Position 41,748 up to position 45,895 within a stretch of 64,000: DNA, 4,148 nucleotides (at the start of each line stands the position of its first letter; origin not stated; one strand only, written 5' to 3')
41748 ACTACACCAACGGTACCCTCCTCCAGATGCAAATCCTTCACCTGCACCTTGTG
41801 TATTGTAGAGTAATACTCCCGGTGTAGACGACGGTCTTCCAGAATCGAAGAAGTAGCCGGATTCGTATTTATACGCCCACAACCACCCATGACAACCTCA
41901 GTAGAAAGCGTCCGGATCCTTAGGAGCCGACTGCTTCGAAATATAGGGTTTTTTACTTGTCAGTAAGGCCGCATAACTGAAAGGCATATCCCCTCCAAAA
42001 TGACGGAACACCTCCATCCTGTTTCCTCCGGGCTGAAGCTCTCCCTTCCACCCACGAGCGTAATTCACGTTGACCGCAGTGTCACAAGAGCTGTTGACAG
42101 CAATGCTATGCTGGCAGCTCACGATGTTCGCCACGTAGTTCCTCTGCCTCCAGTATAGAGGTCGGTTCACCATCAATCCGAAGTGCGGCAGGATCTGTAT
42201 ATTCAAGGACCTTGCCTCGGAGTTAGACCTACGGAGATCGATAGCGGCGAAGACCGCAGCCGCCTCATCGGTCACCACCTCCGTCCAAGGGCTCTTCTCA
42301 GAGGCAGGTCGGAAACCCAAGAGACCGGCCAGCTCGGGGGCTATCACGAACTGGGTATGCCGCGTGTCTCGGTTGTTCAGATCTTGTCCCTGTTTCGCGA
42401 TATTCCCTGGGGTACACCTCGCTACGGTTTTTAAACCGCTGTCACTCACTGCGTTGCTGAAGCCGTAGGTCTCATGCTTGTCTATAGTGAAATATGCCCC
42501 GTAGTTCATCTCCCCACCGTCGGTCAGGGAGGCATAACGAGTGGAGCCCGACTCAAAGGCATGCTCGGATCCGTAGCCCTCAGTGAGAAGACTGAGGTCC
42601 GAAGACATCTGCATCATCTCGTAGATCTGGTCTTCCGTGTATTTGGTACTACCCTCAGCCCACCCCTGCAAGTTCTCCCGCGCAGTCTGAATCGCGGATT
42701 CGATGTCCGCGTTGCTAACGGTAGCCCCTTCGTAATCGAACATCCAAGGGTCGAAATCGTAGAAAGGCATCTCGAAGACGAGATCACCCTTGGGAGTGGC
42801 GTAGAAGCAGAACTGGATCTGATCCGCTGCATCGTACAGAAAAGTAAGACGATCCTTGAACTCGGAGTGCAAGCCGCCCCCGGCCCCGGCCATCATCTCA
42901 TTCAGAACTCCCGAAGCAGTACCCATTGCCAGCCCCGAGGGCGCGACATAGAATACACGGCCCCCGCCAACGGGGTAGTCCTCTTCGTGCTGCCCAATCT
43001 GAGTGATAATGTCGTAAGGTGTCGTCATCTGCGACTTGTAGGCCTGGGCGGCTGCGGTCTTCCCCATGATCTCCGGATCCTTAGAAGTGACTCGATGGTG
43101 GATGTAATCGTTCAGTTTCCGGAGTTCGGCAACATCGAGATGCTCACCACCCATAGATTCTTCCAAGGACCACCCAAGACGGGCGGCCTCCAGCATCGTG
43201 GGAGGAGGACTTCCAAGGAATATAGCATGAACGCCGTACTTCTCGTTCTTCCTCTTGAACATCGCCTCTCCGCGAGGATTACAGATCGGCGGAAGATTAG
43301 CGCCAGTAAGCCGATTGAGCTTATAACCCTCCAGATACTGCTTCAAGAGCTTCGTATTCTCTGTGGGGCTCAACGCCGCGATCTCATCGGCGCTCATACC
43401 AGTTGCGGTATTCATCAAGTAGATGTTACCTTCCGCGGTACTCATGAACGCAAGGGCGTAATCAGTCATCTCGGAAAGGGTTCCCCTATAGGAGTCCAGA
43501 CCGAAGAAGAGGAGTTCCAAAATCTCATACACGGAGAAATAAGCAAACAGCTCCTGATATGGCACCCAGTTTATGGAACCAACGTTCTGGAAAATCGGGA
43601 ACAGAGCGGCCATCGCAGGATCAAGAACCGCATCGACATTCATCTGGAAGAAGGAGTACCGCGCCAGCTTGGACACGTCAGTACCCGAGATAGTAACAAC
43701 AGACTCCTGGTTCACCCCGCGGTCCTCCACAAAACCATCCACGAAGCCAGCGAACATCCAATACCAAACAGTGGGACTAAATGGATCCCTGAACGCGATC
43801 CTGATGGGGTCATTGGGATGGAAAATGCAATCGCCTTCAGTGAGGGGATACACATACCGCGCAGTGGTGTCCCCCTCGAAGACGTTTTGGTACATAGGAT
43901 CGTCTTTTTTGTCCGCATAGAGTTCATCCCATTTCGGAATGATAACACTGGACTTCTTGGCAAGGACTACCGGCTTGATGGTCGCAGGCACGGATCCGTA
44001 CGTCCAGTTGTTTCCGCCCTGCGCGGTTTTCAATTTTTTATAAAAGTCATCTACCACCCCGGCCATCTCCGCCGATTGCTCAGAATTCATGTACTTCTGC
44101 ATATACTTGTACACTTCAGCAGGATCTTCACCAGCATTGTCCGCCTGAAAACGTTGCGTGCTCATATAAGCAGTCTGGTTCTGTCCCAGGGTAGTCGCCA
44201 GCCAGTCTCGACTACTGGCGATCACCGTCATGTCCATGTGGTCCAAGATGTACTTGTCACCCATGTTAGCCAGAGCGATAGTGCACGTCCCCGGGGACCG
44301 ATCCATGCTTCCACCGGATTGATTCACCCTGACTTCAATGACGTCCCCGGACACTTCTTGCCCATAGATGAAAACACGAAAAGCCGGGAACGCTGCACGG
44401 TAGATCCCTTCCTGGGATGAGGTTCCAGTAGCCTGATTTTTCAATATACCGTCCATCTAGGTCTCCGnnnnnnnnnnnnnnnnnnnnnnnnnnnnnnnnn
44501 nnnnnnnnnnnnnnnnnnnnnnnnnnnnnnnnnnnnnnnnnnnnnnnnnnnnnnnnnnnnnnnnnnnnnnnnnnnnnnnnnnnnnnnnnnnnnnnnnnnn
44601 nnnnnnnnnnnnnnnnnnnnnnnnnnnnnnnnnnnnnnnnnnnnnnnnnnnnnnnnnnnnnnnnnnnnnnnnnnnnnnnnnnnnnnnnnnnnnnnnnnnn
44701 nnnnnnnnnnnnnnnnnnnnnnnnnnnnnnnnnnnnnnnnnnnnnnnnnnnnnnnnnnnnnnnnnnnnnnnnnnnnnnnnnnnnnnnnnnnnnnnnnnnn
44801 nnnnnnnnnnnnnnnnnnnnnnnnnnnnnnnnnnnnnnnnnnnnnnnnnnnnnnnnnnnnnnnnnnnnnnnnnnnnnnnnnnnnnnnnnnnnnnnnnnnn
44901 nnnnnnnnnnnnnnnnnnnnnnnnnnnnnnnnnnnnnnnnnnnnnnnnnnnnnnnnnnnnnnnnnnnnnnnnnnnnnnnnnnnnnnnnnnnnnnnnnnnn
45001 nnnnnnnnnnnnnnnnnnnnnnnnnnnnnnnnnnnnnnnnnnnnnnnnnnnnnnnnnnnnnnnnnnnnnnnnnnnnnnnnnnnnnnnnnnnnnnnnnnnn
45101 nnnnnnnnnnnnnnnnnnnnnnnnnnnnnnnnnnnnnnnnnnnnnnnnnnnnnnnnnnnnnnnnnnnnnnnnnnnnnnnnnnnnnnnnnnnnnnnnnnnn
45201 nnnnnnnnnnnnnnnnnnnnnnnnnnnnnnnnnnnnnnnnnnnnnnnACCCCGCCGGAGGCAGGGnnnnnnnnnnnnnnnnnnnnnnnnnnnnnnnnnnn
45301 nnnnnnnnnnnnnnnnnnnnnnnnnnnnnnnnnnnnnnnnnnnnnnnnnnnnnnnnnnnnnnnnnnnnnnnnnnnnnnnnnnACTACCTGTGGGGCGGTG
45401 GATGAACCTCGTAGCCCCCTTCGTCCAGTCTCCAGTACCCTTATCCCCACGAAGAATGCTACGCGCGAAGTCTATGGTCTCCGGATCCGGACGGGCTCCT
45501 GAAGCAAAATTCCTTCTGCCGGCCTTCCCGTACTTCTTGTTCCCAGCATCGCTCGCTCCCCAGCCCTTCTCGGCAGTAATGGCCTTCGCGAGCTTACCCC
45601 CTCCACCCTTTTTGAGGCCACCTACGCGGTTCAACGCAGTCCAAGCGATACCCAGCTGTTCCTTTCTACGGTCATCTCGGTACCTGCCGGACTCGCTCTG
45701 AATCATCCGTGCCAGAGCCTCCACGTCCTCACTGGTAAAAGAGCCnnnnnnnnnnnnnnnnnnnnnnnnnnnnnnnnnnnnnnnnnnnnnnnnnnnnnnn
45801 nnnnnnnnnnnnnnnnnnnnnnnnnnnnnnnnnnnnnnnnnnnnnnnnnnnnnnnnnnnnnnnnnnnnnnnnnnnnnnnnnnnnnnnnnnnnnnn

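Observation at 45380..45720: SleB/Hydrolase_2-like peptidoglycan hydrolase domain with zinc-ribbon-like CPRCG at the C-terminus of tape-measure paralog 3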

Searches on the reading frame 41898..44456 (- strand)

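Call 6: search_protein_families(library=pfam, proteins=[window:41898-44456:-], max_evalue=10)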
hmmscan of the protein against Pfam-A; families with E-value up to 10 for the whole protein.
window:41898-44456:- (852 aa): 0 families

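Call 48: search_protein_families(library=ncbifam, proteins=[window:41898-44456:-], max_evalue=0.1)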
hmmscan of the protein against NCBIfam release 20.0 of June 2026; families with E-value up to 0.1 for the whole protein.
window:41898-44456:- (852 aa): 1 family
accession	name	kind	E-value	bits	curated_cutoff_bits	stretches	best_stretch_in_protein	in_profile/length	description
NF005385.0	PRK06930.1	subfamily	0.097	12.4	136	0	332-362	109-139/170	positive control sigma-like factor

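Call 77: search_protein_families(library=phrogs, proteins=[window:41898-44456:-], max_evalue=0.01)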
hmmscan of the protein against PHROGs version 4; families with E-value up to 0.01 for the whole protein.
window:41898-44456:- (852 aa): 0 families

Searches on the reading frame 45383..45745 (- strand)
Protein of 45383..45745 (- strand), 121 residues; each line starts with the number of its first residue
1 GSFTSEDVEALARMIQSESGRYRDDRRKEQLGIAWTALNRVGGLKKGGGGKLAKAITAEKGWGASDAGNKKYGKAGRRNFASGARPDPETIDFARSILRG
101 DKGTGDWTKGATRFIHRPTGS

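Call 40: search_protein_representatives(alignment_id=A3)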
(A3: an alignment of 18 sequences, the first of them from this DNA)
Query: 18 sequences, 114 profile positions. Proteins with E-value up to 0.001 (for the whole library): 1052; up to 1e-10: 77; up to 1e-30: 13. The best 150 are listed.
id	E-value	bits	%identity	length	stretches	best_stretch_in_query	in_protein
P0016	1.9e-39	150.9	-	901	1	2-113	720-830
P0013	1.2e-36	141.9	-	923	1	1-112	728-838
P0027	1.9e-35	138.0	-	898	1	1-113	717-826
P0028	7.5e-34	132.9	-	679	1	3-112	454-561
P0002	5.4e-33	130.1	-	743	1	1-113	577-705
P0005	6.2e-33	129.9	-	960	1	1-113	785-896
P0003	2.4e-32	128.0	-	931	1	1-113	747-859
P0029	1.2e-31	125.8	-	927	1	2-113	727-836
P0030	2.0e-31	125.1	-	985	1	2-112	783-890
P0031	3.2e-31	124.4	-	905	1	1-113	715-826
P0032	4.4e-31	124.0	-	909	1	5-112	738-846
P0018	6.7e-31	123.4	-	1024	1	1-113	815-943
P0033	9.7e-31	122.8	-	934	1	2-110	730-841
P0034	1.6e-28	115.7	-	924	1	4-112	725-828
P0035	3.9e-28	114.5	-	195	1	11-112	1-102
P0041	3.0e-19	85.8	-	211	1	2-113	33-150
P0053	1.4e-16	77.3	-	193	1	5-106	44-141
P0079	2.0e-11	60.6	-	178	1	5-108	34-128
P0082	3.6e-11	59.8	-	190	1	6-109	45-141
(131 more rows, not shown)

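Call 41: search_solved_structures(query=A3, max_evalue=10, show_alignments=5)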
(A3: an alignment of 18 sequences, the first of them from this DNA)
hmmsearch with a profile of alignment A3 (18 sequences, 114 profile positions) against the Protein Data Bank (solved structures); distinct sequences matched with E-value up to 10: 3.
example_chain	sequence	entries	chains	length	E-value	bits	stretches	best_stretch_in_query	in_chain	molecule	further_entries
6co6_A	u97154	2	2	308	0.51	14.1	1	39-109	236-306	Probable CoA-transferase alpha subunit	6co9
6coj_A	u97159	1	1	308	0.51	14.1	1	39-109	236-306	Probable CoA-transferase alpha subunit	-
6gv8_A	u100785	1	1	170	3.6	11.4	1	27-95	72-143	Hyperosmolarity resistance protein Emb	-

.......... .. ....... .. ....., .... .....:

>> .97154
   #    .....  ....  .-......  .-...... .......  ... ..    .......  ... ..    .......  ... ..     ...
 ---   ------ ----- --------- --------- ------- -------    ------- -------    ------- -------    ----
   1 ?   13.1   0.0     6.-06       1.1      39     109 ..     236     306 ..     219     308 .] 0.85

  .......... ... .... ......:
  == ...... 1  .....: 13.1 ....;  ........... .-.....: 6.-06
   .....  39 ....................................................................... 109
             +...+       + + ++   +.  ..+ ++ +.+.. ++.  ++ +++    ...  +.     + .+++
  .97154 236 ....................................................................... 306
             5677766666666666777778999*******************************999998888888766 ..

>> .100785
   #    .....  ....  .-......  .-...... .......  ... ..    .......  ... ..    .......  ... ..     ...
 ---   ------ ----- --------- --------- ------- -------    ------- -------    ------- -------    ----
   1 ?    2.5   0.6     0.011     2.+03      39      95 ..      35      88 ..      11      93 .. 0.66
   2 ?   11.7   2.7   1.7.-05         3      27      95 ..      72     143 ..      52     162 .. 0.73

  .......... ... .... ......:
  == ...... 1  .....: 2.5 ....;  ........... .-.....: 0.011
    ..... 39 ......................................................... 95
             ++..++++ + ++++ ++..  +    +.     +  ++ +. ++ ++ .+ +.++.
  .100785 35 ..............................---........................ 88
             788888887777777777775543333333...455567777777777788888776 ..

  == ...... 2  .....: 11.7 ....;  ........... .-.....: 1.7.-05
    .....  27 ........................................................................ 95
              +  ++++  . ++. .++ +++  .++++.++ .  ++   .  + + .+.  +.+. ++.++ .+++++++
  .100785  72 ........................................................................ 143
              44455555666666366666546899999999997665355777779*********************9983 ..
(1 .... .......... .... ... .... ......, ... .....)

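Call 43: search_protein_families(library=pfam, alignment_id=A4, max_evalue=0.01)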
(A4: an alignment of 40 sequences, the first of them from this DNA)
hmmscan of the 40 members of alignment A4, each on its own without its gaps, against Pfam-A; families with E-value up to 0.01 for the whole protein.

A. member 1, seq(121 aa): 0 families

B. families by the number of members that match (of 40 scanned): 3 families
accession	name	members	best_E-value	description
PF07486.17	Hydrolase_2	14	1.5e-08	Cell Wall Hydrolase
PF13830.11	DUF4192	1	0.007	Domain of unknown function (DUF4192)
PF09179.16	TilS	1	0.0075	TilS substrate binding domain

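Call 44: search_protein_families(library=phrogs, proteins=[P0079, P0082, P0053, P0041], max_evalue=0.001)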
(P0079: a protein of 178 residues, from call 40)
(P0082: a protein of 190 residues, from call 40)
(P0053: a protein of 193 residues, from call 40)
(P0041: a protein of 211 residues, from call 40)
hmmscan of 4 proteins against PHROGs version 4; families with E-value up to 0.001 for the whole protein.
P0079 (178 aa): 0 families

P0082 (190 aa): 0 families

P0053 (193 aa): 1 family
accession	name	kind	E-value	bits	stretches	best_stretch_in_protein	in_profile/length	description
phrog_15649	-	lysis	0.00051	19.1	1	119-174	305-360/1079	endolysin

P0041 (211 aa): 0 families

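Call 49: search_solved_structures(query=A4, max_evalue=10, show_alignments=4)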
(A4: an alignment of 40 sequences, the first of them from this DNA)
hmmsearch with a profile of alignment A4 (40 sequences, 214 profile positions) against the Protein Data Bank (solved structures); distinct sequences matched with E-value up to 10: 2.
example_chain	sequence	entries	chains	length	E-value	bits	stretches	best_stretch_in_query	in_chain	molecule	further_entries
4fet_B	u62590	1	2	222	0.42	13.6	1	34-109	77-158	Spore cortex-lytic enzyme prepeptide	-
4f55_A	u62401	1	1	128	1.3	12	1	58-114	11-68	Spore cortex-lytic enzyme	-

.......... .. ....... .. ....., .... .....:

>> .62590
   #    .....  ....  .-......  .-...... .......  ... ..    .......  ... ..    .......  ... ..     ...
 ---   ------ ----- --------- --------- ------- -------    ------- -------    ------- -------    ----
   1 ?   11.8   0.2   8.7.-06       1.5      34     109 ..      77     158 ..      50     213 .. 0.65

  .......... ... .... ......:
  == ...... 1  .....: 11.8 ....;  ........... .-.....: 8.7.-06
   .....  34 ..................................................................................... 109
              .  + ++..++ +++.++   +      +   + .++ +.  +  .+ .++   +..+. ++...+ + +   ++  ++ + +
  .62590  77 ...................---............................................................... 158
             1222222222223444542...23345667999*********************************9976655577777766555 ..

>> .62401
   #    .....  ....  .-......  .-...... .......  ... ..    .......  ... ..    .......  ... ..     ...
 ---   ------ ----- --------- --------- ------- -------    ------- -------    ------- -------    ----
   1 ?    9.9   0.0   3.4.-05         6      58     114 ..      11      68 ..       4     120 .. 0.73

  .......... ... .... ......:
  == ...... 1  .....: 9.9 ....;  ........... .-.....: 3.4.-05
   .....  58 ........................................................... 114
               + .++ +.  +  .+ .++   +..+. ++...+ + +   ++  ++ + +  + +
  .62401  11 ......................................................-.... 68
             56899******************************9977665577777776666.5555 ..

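Call 83: search_protein_families(library=pfam, alignment_id=A5, max_evalue=0.000007)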
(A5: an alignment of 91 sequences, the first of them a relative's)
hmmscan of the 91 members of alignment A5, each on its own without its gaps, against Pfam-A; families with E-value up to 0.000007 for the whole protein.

A. member 1, P0041 (211 aa): 0 families

B. families by the number of members that match (of 91 scanned): 1 family
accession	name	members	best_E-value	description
PF07486.17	Hydrolase_2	8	7.4e-22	Cell Wall Hydrolase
